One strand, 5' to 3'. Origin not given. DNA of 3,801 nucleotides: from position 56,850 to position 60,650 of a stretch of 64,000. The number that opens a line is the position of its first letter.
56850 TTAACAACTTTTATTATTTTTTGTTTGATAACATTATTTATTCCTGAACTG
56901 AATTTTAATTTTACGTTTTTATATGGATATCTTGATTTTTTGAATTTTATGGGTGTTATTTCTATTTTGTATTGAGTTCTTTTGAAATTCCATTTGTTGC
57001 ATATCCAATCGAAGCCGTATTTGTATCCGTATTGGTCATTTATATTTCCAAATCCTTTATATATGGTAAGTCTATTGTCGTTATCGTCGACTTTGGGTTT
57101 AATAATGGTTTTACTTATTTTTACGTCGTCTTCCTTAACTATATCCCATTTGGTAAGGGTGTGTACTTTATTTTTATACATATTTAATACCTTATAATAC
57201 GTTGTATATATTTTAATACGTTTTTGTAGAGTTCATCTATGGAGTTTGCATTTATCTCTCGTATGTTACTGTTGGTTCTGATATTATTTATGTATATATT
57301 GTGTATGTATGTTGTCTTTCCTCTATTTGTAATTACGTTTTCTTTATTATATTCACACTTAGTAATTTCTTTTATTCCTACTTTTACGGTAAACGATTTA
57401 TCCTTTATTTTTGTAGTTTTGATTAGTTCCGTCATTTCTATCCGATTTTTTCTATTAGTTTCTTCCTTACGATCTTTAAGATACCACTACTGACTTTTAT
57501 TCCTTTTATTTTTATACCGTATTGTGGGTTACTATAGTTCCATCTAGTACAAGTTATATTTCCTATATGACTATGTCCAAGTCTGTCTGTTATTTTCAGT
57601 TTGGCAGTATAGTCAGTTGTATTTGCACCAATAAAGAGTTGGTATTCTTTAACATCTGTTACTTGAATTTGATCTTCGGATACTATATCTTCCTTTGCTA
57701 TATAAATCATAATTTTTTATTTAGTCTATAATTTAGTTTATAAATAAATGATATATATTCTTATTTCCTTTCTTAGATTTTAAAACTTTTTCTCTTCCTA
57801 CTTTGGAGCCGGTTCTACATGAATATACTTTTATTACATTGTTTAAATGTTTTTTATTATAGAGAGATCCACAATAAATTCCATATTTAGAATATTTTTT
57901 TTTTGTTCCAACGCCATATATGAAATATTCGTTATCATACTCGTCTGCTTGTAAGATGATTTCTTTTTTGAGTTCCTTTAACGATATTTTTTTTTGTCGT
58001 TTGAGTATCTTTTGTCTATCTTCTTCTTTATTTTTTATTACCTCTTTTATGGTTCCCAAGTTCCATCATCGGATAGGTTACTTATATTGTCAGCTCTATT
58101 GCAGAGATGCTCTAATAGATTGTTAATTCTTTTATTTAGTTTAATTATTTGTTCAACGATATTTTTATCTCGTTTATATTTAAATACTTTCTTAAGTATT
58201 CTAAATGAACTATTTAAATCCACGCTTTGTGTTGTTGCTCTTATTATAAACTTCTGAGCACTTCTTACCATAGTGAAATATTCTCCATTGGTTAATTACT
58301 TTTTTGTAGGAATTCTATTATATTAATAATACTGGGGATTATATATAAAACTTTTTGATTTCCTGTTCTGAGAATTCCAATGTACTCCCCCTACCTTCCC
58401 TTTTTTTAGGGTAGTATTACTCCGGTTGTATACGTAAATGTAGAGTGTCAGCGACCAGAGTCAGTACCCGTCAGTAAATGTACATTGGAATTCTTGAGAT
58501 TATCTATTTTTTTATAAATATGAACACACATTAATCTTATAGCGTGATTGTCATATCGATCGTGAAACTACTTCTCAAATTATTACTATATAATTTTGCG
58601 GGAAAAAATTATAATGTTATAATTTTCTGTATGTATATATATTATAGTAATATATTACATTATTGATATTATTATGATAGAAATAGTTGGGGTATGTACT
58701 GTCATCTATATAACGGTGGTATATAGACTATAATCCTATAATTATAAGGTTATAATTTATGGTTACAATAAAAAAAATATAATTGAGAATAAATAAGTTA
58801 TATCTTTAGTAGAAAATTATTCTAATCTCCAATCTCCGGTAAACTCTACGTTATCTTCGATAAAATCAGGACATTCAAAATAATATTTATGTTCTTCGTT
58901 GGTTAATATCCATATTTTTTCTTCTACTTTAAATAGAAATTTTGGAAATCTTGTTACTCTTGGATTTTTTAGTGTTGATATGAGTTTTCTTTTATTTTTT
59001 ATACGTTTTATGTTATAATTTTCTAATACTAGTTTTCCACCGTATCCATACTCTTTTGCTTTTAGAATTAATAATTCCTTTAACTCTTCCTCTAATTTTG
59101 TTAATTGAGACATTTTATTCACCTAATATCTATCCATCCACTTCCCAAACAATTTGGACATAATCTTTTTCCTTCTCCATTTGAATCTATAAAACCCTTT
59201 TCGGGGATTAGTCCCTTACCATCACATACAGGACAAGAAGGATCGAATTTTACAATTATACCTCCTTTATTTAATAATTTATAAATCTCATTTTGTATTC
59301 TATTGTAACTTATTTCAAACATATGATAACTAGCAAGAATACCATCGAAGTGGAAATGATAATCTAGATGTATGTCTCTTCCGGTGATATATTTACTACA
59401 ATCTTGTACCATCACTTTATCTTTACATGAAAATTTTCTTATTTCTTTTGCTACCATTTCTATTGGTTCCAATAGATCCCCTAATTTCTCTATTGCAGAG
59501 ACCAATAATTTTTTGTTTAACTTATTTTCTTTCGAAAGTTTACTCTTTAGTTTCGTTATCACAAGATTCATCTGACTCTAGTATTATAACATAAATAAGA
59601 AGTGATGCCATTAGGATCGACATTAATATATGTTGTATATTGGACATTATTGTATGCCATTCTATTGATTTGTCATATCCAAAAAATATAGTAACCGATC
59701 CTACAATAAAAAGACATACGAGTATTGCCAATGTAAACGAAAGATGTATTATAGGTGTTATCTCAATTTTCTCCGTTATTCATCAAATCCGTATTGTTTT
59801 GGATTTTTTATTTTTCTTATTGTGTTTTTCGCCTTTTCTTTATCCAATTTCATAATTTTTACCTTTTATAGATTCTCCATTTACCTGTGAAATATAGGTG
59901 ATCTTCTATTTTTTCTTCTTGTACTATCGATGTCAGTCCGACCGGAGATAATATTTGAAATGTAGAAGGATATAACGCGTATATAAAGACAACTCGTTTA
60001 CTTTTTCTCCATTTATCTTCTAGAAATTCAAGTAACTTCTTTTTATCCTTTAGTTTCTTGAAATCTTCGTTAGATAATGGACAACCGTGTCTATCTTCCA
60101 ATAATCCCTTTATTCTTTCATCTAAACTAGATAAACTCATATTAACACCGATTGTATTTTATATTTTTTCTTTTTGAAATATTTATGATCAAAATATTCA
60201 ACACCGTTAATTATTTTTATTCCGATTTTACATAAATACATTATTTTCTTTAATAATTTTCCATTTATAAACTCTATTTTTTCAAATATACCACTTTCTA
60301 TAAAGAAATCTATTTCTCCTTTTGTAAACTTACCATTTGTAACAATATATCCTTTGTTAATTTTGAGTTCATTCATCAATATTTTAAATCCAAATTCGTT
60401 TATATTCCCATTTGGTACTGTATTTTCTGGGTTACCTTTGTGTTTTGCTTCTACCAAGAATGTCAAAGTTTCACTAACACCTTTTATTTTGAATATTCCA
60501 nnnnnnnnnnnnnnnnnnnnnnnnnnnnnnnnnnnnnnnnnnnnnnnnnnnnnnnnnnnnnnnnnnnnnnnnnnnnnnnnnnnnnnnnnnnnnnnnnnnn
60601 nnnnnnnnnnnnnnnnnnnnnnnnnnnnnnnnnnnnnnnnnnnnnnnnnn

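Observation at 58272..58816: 545-bp ORF-free region with inverted-repeat-flanked GC-richer core and TATAAT-type iterons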

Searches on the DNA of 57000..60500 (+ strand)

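Call 6: search_dna_similar(query=window:57000-60500:+, collection=phages, mode=near)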
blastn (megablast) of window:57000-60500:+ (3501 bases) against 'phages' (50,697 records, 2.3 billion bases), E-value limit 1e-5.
No match.

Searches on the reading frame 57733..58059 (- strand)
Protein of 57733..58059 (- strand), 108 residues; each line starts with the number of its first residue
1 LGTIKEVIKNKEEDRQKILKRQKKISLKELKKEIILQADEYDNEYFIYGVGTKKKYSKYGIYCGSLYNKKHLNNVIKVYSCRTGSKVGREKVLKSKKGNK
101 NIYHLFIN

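Call 41: search_protein_families(library=pfam, proteins=[window:57733-58059:-], max_evalue=0.1)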
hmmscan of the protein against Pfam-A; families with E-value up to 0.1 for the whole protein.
window:57733-58059:- (108 aa): 1 family
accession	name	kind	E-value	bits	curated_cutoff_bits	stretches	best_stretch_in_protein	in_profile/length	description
PF08783.17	DWNN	-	0.046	14.4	26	1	12-40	8-36/74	DWNN domain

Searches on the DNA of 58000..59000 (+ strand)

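Call 5: search_rna_families(source=window, start=58000, end=59000, threshold=evalue, max_evalue=10, show_alignments=3)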
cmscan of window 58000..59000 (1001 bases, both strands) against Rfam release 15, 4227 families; matches with E-value up to 10: 4.
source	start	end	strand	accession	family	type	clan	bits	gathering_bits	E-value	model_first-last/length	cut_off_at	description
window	58171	58239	+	RF02630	Hrs12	Gene; sRNA;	-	21.1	70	1.1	1-87/87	no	Hfq-regulated sRNA 12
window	58489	58532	+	RF00355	snoR28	Gene; snRNA; snoRNA; CD-box;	-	17.2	45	4.7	1-78/78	no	Small nucleolar RNA snoR28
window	58762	58789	+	RF01319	CRISPR-DR6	Gene; CRISPR;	-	16.7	39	2.6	1-30/30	no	CRISPR RNA direct repeat element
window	58442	58467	+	RF03092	Ocean-VII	Gene; sRNA;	-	10.3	53.5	8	1-41/41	no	Ocean-VII RNA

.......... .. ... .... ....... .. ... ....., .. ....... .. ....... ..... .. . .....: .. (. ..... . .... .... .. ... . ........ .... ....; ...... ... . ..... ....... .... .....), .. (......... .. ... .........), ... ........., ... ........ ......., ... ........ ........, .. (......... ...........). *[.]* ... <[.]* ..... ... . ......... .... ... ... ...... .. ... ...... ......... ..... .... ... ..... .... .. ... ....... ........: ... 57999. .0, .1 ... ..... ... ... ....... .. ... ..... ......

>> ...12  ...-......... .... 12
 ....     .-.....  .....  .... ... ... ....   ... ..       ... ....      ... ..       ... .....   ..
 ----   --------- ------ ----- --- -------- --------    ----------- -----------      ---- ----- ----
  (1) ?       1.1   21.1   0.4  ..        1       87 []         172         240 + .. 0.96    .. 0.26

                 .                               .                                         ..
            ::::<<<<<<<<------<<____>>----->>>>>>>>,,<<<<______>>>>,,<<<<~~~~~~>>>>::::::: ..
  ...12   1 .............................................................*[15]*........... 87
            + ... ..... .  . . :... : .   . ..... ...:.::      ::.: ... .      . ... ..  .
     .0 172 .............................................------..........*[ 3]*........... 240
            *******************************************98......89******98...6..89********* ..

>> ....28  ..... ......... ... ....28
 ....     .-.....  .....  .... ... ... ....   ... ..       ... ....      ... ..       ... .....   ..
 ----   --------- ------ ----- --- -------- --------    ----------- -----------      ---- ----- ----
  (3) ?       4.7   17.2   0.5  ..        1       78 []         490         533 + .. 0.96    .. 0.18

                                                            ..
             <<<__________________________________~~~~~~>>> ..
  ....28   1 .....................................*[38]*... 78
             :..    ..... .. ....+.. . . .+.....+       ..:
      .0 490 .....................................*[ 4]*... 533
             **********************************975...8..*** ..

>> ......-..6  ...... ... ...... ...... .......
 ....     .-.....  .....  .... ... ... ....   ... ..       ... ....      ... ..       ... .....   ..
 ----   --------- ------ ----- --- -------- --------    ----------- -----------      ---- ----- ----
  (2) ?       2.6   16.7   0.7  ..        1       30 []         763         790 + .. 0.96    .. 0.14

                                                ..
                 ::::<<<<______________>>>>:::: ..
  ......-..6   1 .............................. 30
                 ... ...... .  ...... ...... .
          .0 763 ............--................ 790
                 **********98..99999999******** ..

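Call 17: search_dna_similar(query=window:58272-58816:+, collection=phages, mode=distant, max_evalue=1)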
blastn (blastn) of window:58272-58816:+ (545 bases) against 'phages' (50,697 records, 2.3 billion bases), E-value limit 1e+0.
Records with a match: 4; places in all: 4; records where one place covers at least 80% of the query: 0.
Best place of each record, by identity: 90-95% 3; 80-90% 1.
By first word of the organism name: Clostridium 3; Xanthomonas 1.
By host as written in the record: - 2; Xanthomonas oryzae pv. oryzae 1; Clostridium sp. 1.
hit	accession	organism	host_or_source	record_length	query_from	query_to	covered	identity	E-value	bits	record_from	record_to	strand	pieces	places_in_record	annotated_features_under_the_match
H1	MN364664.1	Xanthomonas phage Xoo-sp15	Xanthomonas oryzae pv. oryzae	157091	28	61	6%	86.1%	6e-1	41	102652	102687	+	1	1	none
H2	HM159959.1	Clostridium phage phiCTP1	-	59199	477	506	6%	93.3%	2e-1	43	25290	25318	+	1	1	putative helicase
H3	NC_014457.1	Clostridium phage phiCTP1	-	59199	477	506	6%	93.3%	2e-1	43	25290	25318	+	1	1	putative helicase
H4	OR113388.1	Clostridium phage vB_CtyS-FA88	Clostridium sp.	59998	477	506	6%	93.3%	2e-1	43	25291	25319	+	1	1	hypothetical protein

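Call 89: search_dna_similar(query=window:58340-58520:+, collection=plasmids, mode=distant, max_evalue=1, max_rows=10)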
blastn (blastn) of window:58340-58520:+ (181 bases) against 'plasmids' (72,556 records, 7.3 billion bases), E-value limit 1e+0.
No match.

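Call 102: build_rna_model(alignment_id=A5, structure=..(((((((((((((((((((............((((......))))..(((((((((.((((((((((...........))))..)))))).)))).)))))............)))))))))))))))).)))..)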
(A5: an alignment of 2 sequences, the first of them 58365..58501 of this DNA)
Model R1 built from alignment A5 (2 sequences, 137 columns); structure: as given.
model positions 137; base pairs 42; branch points 1; effective number of sequences 0.74; information 0.591 bits per position. Calibrated on 0.2 Mb of random sequence (short: E-values are rough).
structure used (alignment columns):
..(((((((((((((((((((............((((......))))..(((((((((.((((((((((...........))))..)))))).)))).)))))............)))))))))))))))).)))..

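Call 103: search_with_rna_model(model_id=R1, sources=[window, L003, L001, L002, L004, L007, L008, L009, L010], max_evalue=10)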
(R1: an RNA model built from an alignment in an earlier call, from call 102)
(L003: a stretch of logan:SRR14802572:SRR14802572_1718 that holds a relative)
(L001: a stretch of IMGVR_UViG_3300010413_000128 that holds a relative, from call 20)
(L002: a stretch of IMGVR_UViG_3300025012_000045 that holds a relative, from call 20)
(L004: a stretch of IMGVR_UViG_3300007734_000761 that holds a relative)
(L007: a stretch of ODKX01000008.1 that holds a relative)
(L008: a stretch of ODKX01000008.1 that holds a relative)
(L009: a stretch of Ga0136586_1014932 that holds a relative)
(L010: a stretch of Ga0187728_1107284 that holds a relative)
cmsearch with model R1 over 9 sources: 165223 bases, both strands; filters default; matches with E-value up to 10: 9.
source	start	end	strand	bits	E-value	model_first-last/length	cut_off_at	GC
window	58365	58501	+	174.7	5.4e-38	1-137/137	no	0.42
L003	9993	10129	-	174.7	5.4e-38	1-137/137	no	0.42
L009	1071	1164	-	22.5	0.01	1-137/137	no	0.29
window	58364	58500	-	22.4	0.011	1-137/137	no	0.42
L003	9994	10130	+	22.4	0.011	1-137/137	no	0.42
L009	893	1012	+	19.2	0.061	1-137/137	no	0.32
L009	1020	1165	+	18.6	0.087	1-137/137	no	0.32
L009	312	357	-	13.2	1.6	1-137/137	no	0.43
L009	315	356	+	10.9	5.3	1-137/137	no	0.43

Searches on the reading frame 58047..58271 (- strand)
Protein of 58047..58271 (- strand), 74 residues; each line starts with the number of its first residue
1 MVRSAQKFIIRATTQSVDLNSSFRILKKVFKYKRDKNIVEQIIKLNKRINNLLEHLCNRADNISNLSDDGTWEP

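Call 34: find_homologous_proteins(query=window:58047-58271:-, max_evalue=0.01)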
Query window:58047-58271:- (74 aa): 1 proteins with E <= 0.01 among 1 candidates.
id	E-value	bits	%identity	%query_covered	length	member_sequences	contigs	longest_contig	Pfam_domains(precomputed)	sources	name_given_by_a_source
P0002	1.2e-40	154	100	100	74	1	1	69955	-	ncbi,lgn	-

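Call 41: search_protein_families(library=pfam, proteins=[window:58047-58271:-], max_evalue=0.1)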
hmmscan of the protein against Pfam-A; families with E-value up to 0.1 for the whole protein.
window:58047-58271:- (74 aa): 0 families

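Call 97: predict_structure(alignment_id=A2)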
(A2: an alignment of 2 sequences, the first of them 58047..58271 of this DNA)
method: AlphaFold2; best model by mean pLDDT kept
length: 74 residues; sequences in the alignment: 2
mean_pLDDT: 72.8   pTM: 0.53
mean pLDDT of the five models: 72.8, 71.9, 67.9, 67.0, 63.9
residues with pLDDT >= 90: 3; 70-90: 40; 50-70: 26; < 50: 5
segments of 3 or more residues with pLDDT < 50: 70-74
pLDDT, mean of each block of 10 residues (from residue 1): 61 70 84 88 85 74 59 43
secondary structure, 60 per line:
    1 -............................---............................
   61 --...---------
elements in order: H2-29 H33-60

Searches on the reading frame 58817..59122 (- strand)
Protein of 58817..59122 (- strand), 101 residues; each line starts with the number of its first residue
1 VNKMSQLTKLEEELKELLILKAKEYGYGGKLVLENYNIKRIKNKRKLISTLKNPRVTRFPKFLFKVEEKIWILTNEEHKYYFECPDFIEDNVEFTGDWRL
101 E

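Call 33: find_homologous_proteins(query=window:58817-59122:-, max_evalue=0.01)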
Query window:58817-59122:- (101 aa): 1 proteins with E <= 0.01 among 7 candidates.
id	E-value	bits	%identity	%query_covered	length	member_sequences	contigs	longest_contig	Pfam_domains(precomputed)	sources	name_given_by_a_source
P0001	2.7e-58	212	100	97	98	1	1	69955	-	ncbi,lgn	-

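Call 41: search_protein_families(library=pfam, proteins=[window:58817-59122:-], max_evalue=0.1)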
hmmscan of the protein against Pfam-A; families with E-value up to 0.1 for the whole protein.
window:58817-59122:- (101 aa): 1 family
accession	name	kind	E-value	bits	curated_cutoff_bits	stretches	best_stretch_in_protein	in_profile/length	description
PF06859.18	Bin3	-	0.084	13.9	27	1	3-75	11-79/109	Bicoid-interacting protein 3 (Bin3)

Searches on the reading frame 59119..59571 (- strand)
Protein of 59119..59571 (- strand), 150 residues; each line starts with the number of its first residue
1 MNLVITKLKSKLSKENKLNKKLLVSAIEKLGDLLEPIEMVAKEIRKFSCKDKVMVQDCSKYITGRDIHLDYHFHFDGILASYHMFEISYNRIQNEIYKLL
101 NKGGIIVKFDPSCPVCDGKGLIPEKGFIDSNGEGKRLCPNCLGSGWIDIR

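Call 20: find_related_loci(query=window:59119-59571:-, collection=viral_contigs, flank=10000)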
Query window:59119-59571:- (150 aa) in viral_contigs; peptide patterns used: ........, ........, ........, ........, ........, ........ (x = any residue, [..] = any of these).
62 stretches matched a pattern; 2 encode a relative of the query (tblastn E <= 1e-3); 2 distinct loci.
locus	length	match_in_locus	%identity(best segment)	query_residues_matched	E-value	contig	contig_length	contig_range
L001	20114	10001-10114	48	113-149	5e-6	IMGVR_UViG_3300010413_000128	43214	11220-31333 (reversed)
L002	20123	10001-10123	39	113-147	6e-5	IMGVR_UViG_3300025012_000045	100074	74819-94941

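Call 41: search_protein_families(library=pfam, proteins=[window:59119-59571:-], max_evalue=0.1)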
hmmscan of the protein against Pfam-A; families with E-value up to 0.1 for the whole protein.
window:59119-59571:- (150 aa): 4 families
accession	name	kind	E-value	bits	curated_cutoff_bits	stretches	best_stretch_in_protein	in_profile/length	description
PF15777.11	Anti-TRAP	-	0.01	16.2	32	0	112-147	12-42/59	Tryptophan RNA-binding attenuator protein inhibitory protein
PF00684.25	DnaJ_CXXCXGXG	-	0.014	16.1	32.7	0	113-146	1-26/65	DnaJ central domain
PF03691.19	UPF0167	-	0.037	14.3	25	1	104-147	14-57/174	Uncharacterised protein family (UPF0167)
PF24611.2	Spectrin_Anc-1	-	0.055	14.2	33.2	1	6-48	53-93/115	Nuclear anchorage protein 1, spectrin-like repeat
